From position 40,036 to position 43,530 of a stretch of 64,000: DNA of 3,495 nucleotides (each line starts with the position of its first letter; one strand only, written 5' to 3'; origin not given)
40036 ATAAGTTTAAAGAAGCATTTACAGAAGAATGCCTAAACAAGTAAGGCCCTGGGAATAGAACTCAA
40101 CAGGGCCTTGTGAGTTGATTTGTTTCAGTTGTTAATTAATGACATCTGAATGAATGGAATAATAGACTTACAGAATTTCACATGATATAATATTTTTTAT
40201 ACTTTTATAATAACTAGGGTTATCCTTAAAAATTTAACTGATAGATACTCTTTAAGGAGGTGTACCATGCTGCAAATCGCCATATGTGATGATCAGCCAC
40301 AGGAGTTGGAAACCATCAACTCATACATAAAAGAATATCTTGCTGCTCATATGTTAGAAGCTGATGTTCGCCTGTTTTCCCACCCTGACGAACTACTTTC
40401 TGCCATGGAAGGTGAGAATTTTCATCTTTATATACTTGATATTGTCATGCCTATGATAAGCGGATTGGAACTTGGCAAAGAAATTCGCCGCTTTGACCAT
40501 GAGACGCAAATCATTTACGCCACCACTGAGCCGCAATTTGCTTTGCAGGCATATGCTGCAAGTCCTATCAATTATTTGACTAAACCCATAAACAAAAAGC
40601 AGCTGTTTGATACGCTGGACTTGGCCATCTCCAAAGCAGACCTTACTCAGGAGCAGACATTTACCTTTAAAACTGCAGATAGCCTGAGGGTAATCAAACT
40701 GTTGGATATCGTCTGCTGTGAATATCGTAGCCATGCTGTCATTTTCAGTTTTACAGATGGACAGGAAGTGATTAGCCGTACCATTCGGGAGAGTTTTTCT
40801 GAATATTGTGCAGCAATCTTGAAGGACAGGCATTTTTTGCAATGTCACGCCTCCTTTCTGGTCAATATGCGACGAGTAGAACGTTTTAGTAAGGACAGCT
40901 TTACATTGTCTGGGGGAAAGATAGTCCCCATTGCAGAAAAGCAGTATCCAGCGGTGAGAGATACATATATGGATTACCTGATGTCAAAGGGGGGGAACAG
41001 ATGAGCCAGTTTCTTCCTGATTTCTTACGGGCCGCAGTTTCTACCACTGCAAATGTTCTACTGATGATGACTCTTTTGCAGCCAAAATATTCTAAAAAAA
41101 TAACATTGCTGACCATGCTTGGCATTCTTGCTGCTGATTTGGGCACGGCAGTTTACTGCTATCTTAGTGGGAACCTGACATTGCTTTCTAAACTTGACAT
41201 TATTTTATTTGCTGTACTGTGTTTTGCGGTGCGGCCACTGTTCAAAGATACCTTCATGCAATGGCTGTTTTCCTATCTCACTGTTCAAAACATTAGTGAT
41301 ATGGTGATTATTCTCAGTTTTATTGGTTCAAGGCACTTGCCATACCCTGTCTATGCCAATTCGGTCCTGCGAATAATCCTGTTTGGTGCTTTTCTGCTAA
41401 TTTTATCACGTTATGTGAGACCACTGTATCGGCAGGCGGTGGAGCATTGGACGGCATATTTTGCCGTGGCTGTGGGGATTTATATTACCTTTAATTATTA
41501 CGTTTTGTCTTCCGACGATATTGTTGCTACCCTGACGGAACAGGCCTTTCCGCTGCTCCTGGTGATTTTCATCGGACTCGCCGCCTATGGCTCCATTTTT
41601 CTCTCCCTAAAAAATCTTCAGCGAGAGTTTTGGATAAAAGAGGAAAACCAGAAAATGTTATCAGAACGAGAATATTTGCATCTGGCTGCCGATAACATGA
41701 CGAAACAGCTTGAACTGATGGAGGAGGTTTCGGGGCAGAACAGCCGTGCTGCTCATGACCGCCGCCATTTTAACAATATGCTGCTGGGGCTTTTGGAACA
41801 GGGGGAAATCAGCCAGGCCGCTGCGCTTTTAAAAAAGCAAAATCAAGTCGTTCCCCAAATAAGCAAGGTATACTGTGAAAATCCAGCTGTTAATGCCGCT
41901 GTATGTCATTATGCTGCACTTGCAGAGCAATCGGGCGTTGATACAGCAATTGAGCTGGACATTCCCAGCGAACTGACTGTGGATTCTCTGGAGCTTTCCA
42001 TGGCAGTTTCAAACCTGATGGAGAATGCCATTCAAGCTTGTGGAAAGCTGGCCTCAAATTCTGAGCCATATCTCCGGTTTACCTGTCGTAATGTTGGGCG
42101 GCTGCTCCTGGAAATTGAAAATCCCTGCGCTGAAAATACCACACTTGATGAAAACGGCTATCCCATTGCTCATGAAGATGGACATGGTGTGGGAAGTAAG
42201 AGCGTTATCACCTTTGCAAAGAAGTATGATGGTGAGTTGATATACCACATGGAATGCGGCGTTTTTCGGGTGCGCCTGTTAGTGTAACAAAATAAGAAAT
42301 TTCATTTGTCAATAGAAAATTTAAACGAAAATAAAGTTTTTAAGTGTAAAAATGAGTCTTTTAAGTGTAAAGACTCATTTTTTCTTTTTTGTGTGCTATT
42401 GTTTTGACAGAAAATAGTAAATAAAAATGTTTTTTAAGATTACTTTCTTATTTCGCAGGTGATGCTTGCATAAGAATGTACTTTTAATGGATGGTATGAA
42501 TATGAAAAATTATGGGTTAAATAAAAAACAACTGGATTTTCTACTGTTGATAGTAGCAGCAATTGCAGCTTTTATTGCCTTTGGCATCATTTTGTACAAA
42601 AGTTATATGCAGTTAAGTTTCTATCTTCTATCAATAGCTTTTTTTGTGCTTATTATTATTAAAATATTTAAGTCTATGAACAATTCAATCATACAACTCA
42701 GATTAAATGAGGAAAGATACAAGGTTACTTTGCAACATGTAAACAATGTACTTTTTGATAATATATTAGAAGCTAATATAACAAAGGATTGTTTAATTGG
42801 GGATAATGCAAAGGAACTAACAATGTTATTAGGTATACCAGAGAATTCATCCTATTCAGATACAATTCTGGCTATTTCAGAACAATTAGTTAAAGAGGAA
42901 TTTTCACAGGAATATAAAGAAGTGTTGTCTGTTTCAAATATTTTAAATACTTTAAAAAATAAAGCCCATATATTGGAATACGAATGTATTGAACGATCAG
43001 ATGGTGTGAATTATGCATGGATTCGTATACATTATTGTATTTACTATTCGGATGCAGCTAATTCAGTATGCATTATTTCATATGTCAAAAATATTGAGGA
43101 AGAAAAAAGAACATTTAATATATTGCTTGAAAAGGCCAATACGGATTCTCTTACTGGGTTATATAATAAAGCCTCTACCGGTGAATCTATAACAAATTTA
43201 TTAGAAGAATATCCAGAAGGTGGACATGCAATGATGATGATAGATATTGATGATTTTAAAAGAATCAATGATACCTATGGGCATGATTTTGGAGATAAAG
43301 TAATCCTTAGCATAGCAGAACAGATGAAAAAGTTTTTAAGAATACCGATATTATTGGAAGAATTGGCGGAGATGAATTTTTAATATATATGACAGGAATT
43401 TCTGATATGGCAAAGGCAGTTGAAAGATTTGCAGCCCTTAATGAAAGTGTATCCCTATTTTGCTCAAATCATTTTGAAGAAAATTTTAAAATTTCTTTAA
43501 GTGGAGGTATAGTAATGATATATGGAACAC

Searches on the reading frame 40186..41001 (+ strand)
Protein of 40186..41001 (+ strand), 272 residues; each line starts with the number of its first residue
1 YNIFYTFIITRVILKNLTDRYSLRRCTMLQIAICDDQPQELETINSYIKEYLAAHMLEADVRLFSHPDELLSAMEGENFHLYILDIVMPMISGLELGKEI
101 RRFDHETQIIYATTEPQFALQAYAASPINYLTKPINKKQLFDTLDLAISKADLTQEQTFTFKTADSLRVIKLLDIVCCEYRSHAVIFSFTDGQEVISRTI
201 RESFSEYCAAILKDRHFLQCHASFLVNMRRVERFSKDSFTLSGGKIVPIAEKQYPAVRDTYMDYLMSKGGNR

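Call 33: search_protein_families(library=pfam, proteins=[window:40186-41001:+], max_evalue=0.001)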
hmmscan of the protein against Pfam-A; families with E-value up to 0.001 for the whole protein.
window:40186-41001:+ (272 aa): 2 families
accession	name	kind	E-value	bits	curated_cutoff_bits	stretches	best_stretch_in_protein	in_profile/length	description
PF00072.30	Response_reg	-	1.5e-16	61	30.2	1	31-144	1-110/111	Response regulator receiver domain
PF04397.21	LytTR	-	2.7e-07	31.1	22.6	1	166-259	2-95/98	LytTr DNA-binding domain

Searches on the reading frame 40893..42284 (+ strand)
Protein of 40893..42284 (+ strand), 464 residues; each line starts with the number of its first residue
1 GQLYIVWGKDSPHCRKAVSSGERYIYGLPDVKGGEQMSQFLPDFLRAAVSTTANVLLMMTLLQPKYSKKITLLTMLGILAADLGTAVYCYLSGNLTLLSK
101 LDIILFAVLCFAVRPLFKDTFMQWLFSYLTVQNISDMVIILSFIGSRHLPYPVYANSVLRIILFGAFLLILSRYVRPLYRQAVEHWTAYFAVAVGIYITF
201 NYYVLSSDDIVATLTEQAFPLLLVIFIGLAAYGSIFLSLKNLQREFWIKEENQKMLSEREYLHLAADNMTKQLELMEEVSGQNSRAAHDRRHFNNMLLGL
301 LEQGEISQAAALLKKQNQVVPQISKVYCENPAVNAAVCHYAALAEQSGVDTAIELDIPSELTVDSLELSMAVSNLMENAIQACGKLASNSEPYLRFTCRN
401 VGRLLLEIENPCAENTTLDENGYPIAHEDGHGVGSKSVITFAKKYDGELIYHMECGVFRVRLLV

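Call 33: search_protein_families(library=pfam, proteins=[window:40893-42284:+], max_evalue=0.001)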
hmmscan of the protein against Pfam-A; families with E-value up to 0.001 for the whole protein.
window:40893-42284:+ (464 aa): 1 family
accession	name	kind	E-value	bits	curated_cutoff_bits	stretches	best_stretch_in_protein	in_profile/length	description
PF14501.12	HATPase_c_5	-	1e-10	41.9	22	1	366-463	4-100/102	GHKL domain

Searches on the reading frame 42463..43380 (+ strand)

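Call 33: search_protein_families(library=pfam, proteins=[window:42463-43380:+], max_evalue=0.001)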
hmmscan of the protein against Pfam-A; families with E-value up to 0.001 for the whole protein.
window:42463-43380:+ (306 aa): 1 family
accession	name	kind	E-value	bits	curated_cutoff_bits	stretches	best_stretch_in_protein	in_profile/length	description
PF00990.26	GGDEF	-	5.9e-19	68.8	23.8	1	225-293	1-71/161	Diguanylate cyclase, GGDEF domain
